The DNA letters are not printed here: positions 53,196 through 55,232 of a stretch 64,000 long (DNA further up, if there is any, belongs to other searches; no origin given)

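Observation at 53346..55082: Fusion of a sugar-1-phosphate nucleotidylyltransferase with a WbaP-type phosphoglycosyltransferase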

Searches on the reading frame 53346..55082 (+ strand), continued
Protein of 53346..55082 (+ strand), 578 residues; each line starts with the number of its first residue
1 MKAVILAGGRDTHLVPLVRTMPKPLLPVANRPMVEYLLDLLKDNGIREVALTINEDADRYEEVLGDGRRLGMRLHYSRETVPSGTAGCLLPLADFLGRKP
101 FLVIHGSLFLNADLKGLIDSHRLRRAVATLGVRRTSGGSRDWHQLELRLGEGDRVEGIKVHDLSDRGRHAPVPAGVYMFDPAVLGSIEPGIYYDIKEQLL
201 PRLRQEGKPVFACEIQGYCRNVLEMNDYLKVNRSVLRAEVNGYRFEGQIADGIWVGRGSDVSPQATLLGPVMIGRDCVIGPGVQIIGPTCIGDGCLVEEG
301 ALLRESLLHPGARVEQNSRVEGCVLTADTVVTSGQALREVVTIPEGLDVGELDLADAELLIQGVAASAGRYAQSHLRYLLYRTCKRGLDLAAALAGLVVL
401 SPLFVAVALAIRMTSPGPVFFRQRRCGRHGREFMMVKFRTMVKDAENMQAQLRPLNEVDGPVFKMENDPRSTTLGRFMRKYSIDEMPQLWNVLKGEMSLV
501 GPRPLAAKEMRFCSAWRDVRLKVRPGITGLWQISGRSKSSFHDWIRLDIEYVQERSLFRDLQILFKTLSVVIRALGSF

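Call 31: search_solved_structures(query=A1, max_evalue=0.00001, show_alignments=5)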
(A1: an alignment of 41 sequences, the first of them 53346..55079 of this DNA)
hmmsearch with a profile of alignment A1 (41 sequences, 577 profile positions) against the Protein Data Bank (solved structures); distinct sequences matched with E-value up to 0.00001: 124 (the best 60 are shown).
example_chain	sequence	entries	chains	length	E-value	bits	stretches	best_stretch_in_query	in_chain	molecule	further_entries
30us_A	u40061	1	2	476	4.9e-72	246.6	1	364-577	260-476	UDP-Gal::undecaprenolphosphate Gal-1-P transferase WbaP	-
9s7s_A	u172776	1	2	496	5.4e-72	246.4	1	364-577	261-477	UDP-Gal::undecaprenolphosphate Gal-1-P transferase WbaP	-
30wc_A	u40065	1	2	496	5.4e-72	246.4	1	364-577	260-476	Undecaprenyl-phosphate galactose phosphotransferase WbaP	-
9s8l_A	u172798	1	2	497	5.4e-72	246.4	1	364-577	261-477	UDP-Gal::undecaprenolphosphate Gal-1-P transferase WbaP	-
8t53_A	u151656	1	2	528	3.5e-69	237.1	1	363-577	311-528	Undecaprenyl-phosphate galactose phosphotransferase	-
8x7s_B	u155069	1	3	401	8.6e-58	199.5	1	1-324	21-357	UTP--glucose-1-phosphate uridylyltransferase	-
8g1n_A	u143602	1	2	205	3.6e-54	187.6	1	381-575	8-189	N,N'-diacetylbacilliosaminyl-1-phosphate transferase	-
8e37_B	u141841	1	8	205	8.4e-54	186.4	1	381-575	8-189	N,N'-diacetylbacilliosaminyl-1-phosphate transferase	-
7whr_B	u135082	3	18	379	5.1e-43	150.8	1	1-349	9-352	Nucleotidyl transferase family protein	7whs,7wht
7x8j_A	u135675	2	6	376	3.7e-41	144.6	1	1-352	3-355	Mannose-1-phosphate guanylyltransferase 1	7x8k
8yre_D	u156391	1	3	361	5e-41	144.2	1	1-345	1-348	Mannose-1-phosphate guanylyltransferase 1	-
7d72_K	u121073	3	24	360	3.6e-40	141.3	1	1-346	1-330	Mannose-1-phosphate guanyltransferase beta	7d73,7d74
5z09_A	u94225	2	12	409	1.1e-33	120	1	1-339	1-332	Dual sugar-1-phosphate nucleotidylyltransferase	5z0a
2ggo_A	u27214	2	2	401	3.4e-33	118.3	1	1-339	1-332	401aa long hypothetical glucose-1-phosphate thymidylyltransferase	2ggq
6i3m_G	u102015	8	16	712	7.6e-31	110.5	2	2-126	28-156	Translation initiation factor eIF-2B subunit epsilon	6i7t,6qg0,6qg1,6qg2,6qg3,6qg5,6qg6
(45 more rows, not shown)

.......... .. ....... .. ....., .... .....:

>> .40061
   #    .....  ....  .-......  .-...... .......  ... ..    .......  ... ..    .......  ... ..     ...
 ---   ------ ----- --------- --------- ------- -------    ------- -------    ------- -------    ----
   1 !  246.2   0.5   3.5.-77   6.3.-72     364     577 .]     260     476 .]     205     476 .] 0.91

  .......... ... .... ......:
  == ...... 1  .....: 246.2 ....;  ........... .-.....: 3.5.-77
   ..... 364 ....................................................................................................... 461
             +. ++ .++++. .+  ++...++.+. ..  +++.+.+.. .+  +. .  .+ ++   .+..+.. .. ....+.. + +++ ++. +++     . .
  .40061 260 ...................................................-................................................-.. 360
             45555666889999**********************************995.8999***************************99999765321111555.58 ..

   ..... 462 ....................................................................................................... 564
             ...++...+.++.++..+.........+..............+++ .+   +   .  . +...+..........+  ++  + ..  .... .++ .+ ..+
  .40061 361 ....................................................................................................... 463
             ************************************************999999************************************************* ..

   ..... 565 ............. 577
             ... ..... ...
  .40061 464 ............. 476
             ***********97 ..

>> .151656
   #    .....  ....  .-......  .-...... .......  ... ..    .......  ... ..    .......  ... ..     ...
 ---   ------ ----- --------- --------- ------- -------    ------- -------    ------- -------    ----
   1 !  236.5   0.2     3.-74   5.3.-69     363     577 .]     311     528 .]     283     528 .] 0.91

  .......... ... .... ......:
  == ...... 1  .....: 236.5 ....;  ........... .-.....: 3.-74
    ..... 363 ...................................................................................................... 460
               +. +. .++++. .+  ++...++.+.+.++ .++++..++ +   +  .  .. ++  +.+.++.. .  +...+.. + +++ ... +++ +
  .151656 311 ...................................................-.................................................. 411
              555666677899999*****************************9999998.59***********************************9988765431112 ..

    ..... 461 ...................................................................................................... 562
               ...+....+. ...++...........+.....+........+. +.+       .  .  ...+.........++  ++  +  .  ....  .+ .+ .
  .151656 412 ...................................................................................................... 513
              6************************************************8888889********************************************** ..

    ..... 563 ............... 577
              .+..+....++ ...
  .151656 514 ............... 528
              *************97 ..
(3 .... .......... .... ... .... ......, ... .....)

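Call 34: predict_structure(alignment_id=A1)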
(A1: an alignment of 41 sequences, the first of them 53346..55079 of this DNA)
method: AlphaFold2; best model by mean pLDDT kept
length: 578 residues; sequences in the alignment: 41
mean_pLDDT: 86.3   pTM: 0.86
mean pLDDT of the five models: 86.3, 83.6, 81.0, 80.6, 80.2
residues with pLDDT >= 90: 302; 70-90: 216; 50-70: 37; < 50: 23
segments of 3 or more residues with pLDDT < 50: 138-142, 163-166, 357-366, 576-578
pLDDT, mean of each block of 10 residues (from residue 1): 88 75 89 93 95 83 93 93 91 95 93 92 96 66 68 83 53 91 94 90 93 90 86 90 75 94 96 97 97 97 96 95 89 87 77 59 49 80 95 96 94 85 90 92 84 78 79 88 92 96 89 83 91 70 88 90 90 62
secondary structure, 60 per line:
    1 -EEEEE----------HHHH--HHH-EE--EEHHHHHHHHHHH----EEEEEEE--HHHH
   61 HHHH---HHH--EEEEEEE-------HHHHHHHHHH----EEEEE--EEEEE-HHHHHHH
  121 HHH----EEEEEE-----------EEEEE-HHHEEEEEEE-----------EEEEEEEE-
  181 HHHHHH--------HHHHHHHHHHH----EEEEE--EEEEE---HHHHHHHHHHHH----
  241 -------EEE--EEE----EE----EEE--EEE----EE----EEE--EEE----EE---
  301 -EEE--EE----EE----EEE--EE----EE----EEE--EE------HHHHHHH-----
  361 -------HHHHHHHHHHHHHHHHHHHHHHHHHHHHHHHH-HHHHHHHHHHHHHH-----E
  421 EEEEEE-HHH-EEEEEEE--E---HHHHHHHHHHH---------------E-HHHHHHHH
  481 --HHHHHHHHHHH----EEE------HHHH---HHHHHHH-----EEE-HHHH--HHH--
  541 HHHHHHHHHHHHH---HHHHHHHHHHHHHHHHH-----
elements in order: E2-6 H17-20 H33-43 E48-54 H57-64 E73-79 H87-96 E101-105 E108-112 H114-123 E128-133 E145-149 E154-160 E172-179 H181-186 H195-205 E210-214 E217-221 H225-236 E248-250 E253-255 E266-268 E271-273 E284-286 E289-291 E302-304 E319-321 E336-338 H349-355 H368-399 H401-414 E420-426 E432-438 H445-455 H473-480 H483-493 E498-500 H507-510 H514-520 E526-528 H530-533 H541-553 H557-573

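Call 39: find_encoding_contigs(protein=P0098, flank=8000, max_places=2)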
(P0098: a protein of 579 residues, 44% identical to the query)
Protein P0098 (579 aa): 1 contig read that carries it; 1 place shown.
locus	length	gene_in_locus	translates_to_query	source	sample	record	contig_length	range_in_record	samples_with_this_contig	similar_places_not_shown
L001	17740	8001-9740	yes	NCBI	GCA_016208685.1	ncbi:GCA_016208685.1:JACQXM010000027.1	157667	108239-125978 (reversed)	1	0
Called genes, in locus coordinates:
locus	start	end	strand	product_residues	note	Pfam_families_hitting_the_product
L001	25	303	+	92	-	-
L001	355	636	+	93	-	-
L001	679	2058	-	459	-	PF07690:MFS_1, PF00854:PTR2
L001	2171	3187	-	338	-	PF01841:Transglut_core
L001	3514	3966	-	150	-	PF01797:Y1_Tnp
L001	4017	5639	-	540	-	PF04055:Radical_SAM, PF19288:CofH_C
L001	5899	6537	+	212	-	PF07589:PEP_exosort_dom (weak)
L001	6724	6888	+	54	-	-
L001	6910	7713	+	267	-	PF02563:Poly_export, PF10531:SLBB, PF22461:SLBB_2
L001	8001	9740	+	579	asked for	PF00483:NTP_transferase, PF25084:LbH_EIF2B, PF00132:Hexapep (weak), PF25087:GMPPB_C, PF02397:Bac_transf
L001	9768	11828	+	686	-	PF02310:B12-binding (weak), PF04055:Radical_SAM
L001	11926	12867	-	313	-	PF00535:Glycos_transf_2, PF10111:Glyco_tranf_2_2 (faint), PF13506:Glyco_transf_21 (faint), PF13641:Glyco_tranf_2_3, PF13632:Glyco_trans_2_3 (weak)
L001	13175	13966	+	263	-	PF05050:Methyltransf_21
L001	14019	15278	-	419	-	-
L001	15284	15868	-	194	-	-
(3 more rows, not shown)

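Call 40: find_encoding_contigs(protein=P0113, flank=8000, max_places=2)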
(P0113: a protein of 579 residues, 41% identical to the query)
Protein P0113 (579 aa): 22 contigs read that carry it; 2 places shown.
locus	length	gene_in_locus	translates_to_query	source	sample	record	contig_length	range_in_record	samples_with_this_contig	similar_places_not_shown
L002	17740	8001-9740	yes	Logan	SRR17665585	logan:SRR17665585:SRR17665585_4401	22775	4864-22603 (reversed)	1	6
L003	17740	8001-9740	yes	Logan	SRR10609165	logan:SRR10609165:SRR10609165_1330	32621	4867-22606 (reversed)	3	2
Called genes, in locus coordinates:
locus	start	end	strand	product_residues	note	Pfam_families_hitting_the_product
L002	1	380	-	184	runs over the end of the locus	?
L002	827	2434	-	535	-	PF00496:SBP_bac_5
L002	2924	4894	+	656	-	PF03739:LptF_LptG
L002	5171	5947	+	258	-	PF02563:Poly_export, PF22461:SLBB_2, PF10531:SLBB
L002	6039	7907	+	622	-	PF13807:GNVR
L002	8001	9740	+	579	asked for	PF00483:NTP_transferase, PF00132:Hexapep (weak), PF25084:LbH_EIF2B, PF00132:Hexapep, PF25087:GMPPB_C, PF02397:Bac_transf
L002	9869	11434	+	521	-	PF04932:Wzy_C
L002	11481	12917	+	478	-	PF01943:Polysacc_synt, PF13440:Polysacc_synt_3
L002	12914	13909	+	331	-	PF00535:Glycos_transf_2, PF10111:Glyco_tranf_2_2 (weak), PF13641:Glyco_tranf_2_3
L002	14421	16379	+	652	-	PF13522:GATase_6, PF13537:GATase_7, PF00733:Asn_synthase (weak)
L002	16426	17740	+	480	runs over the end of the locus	PF03062:MBOAT, PF13813:MBOAT_2 (weak)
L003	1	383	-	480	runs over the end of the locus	PF00072:Response_reg (weak), PF00158:Sigma54_activat, PF14532:Sigma54_activ_2, PF07728:AAA_5 (weak), PF25601:AAA_lid_14, PF02954:HTH_8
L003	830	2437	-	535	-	PF00496:SBP_bac_5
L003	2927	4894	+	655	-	PF03739:LptF_LptG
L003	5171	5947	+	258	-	PF02563:Poly_export, PF22461:SLBB_2, PF10531:SLBB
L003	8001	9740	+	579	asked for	PF00483:NTP_transferase, PF00132:Hexapep (weak), PF25084:LbH_EIF2B, PF00132:Hexapep, PF25087:GMPPB_C, PF02397:Bac_transf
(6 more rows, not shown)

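Call 41: find_encoding_contigs(protein=P0078, flank=8000, max_places=2)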
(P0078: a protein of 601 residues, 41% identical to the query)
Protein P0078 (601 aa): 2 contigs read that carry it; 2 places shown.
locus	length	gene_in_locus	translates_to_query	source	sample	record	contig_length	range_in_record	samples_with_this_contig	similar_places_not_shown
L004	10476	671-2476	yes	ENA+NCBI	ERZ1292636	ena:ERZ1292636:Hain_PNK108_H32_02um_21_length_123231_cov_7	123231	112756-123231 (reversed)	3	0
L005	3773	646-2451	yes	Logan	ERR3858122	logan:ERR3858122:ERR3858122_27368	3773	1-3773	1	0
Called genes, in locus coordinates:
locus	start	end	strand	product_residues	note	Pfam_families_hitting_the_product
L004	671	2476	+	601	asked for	PF00483:NTP_transferase, PF24894:Hexapep_GlmU (faint), PF00132:Hexapep (weak), PF25084:LbH_EIF2B, PF00132:Hexapep, PF25087:GMPPB_C, PF02397:Bac_transf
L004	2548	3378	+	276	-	PF02563:Poly_export, PF10531:SLBB, PF22461:SLBB_2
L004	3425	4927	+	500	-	PF00501:AMP-binding, PF13193:AMP-binding_C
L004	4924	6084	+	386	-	PF08240:ADH_N, PF00107:ADH_zinc_N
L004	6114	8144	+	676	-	PF02706:Wzz (weak), PF13807:GNVR, PF13614:AAA_31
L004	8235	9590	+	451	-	PF02310:B12-binding, PF04055:Radical_SAM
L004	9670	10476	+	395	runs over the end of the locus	PF03062:MBOAT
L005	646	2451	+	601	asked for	PF00483:NTP_transferase, PF24894:Hexapep_GlmU (faint), PF00132:Hexapep (weak), PF25084:LbH_EIF2B, PF00132:Hexapep, PF25087:GMPPB_C, PF02397:Bac_transf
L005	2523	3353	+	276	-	PF02563:Poly_export, PF10531:SLBB, PF22461:SLBB_2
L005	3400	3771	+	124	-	?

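Call 43: fold_search(model_id=the predicted structure, library=pdb)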
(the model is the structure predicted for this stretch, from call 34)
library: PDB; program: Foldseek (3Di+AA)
matches with E <= 10: 1689; with E <= 0.001: 634
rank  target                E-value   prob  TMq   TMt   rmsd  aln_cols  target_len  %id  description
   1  8x7s_B                2.0e-26  1.00  0.51  0.74   3.6       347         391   27  Crystal structure of tlr0611 (released 2024-11-27)
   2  8x7s_A                3.2e-25  1.00  0.51  0.75   3.5       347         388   26  Crystal structure of tlr0611 (released 2024-11-27)
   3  8x7s_C                9.1e-25  1.00  0.52  0.76   3.3       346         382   27  Crystal structure of tlr0611 (released 2024-11-27)
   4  7d72_E                2.8e-22  1.00  0.44  0.67   6.6       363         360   23  Cryo-EM structures of human GMPPA/GMPPB complex bound to GDP-Mannose (released 2021-05-05)
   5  8yre_D                9.5e-22  1.00  0.46  0.70   5.2       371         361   24  Crystal structure of Arabidopsis VTC1-KJC2 (released 2025-04-02)
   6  7x8k_A                2.3e-21  1.00  0.46  0.69   6.8       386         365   24  Arabidopsis GDP-D-mannose pyrophosphorylase (VTC1) structure (product-bound) (released 2022-05-18)
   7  7x8j_A                3.0e-21  1.00  0.47  0.73   5.5       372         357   24  Arabidopsis GDP-D-mannose pyrophosphorylase (VTC1) structure (unliganded) (released 2022-05-18)
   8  7x8k_C                3.0e-21  1.00  0.40  0.62   8.1       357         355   25  Arabidopsis GDP-D-mannose pyrophosphorylase (VTC1) structure (product-bound) (released 2022-05-18)
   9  7d74_G                6.6e-21  1.00  0.45  0.69   6.2       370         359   22  Cryo-EM structure of GMPPA/GMPPB complex bound to GTP (state II) (released 2021-05-19)
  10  7x8k_B                1.9e-20  1.00  0.46  0.68   6.3       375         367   24  Arabidopsis GDP-D-mannose pyrophosphorylase (VTC1) structure (product-bound) (released 2022-05-18)
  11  7x8j_B                2.6e-20  1.00  0.47  0.73   5.5       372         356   25  Arabidopsis GDP-D-mannose pyrophosphorylase (VTC1) structure (unliganded) (released 2022-05-18)
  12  8yre_F                4.3e-20  1.00  0.42  0.64   7.0       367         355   23  Crystal structure of Arabidopsis VTC1-KJC2 (released 2025-04-02)
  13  8yre_E                8.3e-20  1.00  0.45  0.70   4.6       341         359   25  Crystal structure of Arabidopsis VTC1-KJC2 (released 2025-04-02)
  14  7d72_B                2.0e-19  1.00  0.42  0.58   6.4       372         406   22  Cryo-EM structures of human GMPPA/GMPPB complex bound to GDP-Mannose (released 2021-05-05)
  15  9hve_I                5.1e-19  1.00  0.47  0.44  10.1       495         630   18  Native human eIF2-eIF2B complex (released 2025-11-19)
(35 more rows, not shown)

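Call 47: find_encoding_contigs(protein=P0060, flank=5000, max_places=2)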
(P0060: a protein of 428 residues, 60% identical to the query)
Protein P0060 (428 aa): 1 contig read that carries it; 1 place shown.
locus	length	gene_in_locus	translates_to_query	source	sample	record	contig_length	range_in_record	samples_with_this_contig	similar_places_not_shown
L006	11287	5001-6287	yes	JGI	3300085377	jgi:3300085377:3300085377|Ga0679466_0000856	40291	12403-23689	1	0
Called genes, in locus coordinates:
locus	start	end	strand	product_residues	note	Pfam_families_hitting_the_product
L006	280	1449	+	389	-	PF08673:RsbU_N (faint), PF07730:HisKA_3, PF13581:HATPase_c_2 (weak), PF02518:HATPase_c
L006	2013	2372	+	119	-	PF00072:Response_reg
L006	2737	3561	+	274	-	PF00561:Abhydrolase_1, PF12146:Hydrolase_4, PF12697:Abhydrolase_6, PF00975:Thioesterase, PF03959:FSH1 (weak), PF03096:Ndr, PF00326:Peptidase_S9 (faint), PF06821:Ser_hydrolase (weak), +1 more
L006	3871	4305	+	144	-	PF06103:DUF948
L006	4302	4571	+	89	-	PF12732:YtxH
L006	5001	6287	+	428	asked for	PF00483:NTP_transferase, PF12804:NTP_transf_3 (weak), PF25084:LbH_EIF2B, PF25087:GMPPB_C (weak), PF00132:Hexapep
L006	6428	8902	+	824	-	PF00912:Transgly, PF00905:Transpeptidase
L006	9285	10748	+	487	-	PF11617:Cu-binding_MopE (weak)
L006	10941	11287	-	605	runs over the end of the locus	-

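Call 48: find_encoding_contigs(protein=window:53346-55082:+, flank=10000, max_places=3)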
Protein window:53346-55082:+ (578 aa): 3 contigs read that carry it; 1 place shown.
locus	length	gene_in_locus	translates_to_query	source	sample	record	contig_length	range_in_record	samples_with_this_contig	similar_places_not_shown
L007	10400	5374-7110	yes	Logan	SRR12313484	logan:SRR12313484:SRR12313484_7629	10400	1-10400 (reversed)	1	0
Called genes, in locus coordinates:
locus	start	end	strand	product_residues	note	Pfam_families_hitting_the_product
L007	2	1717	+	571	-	?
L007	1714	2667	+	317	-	PF00535:Glycos_transf_2, PF10111:Glyco_tranf_2_2, PF13641:Glyco_tranf_2_3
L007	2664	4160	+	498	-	PF02310:B12-binding, PF04055:Radical_SAM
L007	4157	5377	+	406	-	PF13439:Glyco_transf_4, PF13579:Glyco_trans_4_4, PF00534:Glycos_transf_1, PF13692:Glyco_trans_1_4, PF13524:Glyco_trans_1_2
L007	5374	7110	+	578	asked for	PF00483:NTP_transferase, PF12804:NTP_transf_3 (weak), PF25084:LbH_EIF2B, PF25087:GMPPB_C, PF00132:Hexapep, PF24894:Hexapep_GlmU (weak), PF02397:Bac_transf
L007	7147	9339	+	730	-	PF02706:Wzz, PF13807:GNVR, PF09140:MipZ, PF10609:ParA, PF13614:AAA_31, PF01656:CbiA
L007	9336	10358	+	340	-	PF00535:Glycos_transf_2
